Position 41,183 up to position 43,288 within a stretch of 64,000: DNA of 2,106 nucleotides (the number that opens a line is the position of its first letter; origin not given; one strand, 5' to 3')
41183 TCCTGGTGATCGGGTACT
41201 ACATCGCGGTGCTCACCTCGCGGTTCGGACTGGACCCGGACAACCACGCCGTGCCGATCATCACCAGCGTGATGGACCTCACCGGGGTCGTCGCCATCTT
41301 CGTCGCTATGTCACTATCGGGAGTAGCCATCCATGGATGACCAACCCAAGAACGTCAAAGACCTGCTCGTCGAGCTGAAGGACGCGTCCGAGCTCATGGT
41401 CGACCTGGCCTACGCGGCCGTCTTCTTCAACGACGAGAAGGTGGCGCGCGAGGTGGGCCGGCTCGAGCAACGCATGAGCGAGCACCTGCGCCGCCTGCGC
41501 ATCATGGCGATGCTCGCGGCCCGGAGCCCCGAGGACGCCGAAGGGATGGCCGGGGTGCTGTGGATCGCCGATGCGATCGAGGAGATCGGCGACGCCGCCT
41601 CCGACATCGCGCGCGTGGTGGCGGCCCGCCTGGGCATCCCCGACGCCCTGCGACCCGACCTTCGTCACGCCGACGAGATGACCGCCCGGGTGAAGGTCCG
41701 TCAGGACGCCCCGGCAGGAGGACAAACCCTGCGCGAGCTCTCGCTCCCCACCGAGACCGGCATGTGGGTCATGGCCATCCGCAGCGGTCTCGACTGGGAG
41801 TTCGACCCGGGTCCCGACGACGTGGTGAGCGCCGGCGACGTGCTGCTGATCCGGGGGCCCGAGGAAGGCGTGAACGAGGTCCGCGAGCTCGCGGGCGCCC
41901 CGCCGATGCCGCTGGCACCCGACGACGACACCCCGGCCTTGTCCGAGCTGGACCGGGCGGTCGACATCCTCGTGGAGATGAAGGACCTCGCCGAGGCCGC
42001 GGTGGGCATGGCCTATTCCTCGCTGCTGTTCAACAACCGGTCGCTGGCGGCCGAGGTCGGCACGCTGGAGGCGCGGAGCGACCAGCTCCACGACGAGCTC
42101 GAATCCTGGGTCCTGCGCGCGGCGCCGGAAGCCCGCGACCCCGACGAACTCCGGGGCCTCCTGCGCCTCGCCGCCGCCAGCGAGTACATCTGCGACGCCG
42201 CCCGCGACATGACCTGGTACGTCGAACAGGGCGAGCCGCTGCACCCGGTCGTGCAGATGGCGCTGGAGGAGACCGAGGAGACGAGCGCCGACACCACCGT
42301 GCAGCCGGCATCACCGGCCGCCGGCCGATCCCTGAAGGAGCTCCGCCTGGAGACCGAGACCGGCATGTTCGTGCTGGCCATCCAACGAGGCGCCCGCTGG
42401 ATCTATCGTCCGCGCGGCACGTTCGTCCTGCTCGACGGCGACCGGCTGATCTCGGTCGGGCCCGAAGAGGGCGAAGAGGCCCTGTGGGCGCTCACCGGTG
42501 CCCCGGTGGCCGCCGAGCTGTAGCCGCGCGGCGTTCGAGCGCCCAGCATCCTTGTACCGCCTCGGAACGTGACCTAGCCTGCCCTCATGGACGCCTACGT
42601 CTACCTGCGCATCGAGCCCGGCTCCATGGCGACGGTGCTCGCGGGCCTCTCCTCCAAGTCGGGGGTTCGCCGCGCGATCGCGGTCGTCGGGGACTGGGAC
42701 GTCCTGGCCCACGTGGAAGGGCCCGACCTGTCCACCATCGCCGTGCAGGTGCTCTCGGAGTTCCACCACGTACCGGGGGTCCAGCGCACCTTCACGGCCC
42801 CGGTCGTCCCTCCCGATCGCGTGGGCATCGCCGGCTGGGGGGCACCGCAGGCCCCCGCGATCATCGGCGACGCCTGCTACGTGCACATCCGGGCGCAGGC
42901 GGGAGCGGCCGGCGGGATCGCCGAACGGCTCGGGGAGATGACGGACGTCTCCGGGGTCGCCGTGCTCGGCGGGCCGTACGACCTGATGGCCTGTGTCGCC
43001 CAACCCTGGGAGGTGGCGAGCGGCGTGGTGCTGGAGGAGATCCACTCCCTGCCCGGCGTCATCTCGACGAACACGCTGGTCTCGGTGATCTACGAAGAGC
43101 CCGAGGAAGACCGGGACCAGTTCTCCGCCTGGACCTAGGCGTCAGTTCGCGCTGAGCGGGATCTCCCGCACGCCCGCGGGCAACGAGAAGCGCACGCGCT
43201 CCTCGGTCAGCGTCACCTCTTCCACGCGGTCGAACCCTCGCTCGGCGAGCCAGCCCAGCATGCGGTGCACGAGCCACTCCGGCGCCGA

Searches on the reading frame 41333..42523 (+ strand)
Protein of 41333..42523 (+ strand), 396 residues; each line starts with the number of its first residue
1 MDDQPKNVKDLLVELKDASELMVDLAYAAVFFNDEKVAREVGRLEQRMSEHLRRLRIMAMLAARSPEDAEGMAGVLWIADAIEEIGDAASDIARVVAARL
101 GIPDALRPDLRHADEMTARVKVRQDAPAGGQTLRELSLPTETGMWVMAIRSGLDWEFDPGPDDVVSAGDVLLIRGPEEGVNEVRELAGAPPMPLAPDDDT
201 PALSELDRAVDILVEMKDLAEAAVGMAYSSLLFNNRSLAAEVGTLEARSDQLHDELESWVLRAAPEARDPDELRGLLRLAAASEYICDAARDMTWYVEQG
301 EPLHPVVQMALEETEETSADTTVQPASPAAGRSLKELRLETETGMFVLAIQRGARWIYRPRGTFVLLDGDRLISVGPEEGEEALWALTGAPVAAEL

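Call 27: find_encoding_contigs(protein=window:41333-42523:+, flank=10000, max_places=8)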
Protein window:41333-42523:+ (396 aa): 1 contig read that carries it; 1 place shown.
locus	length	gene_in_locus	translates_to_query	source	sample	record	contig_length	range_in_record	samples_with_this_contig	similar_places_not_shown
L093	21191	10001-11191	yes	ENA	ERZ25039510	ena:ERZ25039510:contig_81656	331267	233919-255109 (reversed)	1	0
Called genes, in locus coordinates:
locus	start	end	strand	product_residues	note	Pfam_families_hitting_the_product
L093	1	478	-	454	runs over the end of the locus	PF03176:MMPL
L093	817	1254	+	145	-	-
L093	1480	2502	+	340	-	-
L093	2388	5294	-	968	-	PF18921:Cyanophycin_syn, PF02786:CPSase_L_D2, PF08443:RimK (weak), PF13549:ATP-grasp_5 (weak), PF08245:Mur_ligase_M, PF02875:Mur_ligase_C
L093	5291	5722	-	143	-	-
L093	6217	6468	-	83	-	-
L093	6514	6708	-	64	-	-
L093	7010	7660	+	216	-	PF07336:ABATE (weak), PF11706:zf-CGNR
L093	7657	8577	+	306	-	-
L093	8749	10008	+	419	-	PF01769:MgtE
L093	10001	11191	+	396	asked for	PF01895:PhoU, PF02080:TrkA_C, PF01895:PhoU, PF02080:TrkA_C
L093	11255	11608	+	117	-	PF01037:AsnC_trans_reg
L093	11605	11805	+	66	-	-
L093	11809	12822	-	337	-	PF02401:LYTB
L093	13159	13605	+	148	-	-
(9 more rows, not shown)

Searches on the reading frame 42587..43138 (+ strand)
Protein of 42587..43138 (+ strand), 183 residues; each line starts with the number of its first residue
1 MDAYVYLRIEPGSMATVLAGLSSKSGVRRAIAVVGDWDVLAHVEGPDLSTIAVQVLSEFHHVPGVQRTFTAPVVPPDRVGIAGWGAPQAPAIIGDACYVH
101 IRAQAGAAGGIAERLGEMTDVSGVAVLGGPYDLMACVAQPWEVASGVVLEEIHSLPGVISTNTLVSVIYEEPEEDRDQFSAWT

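Call 37: find_encoding_contigs(protein=window:42587-43138:+, flank=10000, max_places=10)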
Protein window:42587-43138:+ (183 aa): 22 contigs read that carry it; 10 places shown.
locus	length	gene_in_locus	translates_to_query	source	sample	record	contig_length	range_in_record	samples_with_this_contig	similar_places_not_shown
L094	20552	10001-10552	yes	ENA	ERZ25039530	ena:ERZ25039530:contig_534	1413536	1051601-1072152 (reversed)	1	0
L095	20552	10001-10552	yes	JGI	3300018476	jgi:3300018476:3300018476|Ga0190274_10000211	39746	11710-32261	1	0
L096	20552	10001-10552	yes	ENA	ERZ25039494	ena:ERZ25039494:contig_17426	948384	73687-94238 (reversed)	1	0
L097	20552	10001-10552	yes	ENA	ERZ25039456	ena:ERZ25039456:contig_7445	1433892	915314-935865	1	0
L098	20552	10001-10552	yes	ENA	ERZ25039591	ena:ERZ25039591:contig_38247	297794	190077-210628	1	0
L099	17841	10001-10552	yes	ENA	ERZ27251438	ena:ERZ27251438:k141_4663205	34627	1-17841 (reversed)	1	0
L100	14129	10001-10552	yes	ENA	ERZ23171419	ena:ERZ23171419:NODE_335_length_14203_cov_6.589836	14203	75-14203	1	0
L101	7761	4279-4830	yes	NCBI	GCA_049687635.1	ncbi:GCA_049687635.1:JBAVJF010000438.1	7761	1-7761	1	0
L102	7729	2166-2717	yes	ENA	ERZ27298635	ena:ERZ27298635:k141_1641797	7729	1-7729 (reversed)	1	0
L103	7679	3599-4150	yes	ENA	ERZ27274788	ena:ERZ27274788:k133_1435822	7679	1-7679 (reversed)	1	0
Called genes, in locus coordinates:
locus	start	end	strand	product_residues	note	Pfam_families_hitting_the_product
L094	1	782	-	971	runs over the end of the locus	PF03176:MMPL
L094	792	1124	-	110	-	PF01258:zf-dskA_traR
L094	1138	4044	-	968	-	PF18921:Cyanophycin_syn, PF02786:CPSase_L_D2, PF08443:RimK (weak), PF13549:ATP-grasp_5 (weak), PF08245:Mur_ligase_M, PF02875:Mur_ligase_C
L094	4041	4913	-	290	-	PF03575:Peptidase_S51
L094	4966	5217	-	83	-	-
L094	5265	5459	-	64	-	-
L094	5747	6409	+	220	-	PF07336:ABATE (weak), PF11706:zf-CGNR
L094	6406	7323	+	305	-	-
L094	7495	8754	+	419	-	PF01769:MgtE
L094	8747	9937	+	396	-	PF01895:PhoU, PF02080:TrkA_C, PF01895:PhoU, PF02080:TrkA_C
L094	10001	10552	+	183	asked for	PF01037:AsnC_trans_reg (weak)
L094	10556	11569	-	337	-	PF02401:LYTB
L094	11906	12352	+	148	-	-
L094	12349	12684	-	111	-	-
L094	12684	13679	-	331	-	PF01544:CorA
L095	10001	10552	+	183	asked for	PF01037:AsnC_trans_reg (weak)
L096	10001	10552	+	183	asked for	PF01037:AsnC_trans_reg (weak)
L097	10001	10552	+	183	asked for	PF01037:AsnC_trans_reg (weak)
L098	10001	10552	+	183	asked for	PF01037:AsnC_trans_reg (weak)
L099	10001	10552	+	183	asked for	PF01037:AsnC_trans_reg (weak)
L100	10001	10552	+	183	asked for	PF01037:AsnC_trans_reg (weak)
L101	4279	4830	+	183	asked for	PF01037:AsnC_trans_reg (weak)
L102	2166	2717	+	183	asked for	PF01037:AsnC_trans_reg (weak)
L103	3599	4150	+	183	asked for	PF01037:AsnC_trans_reg (weak)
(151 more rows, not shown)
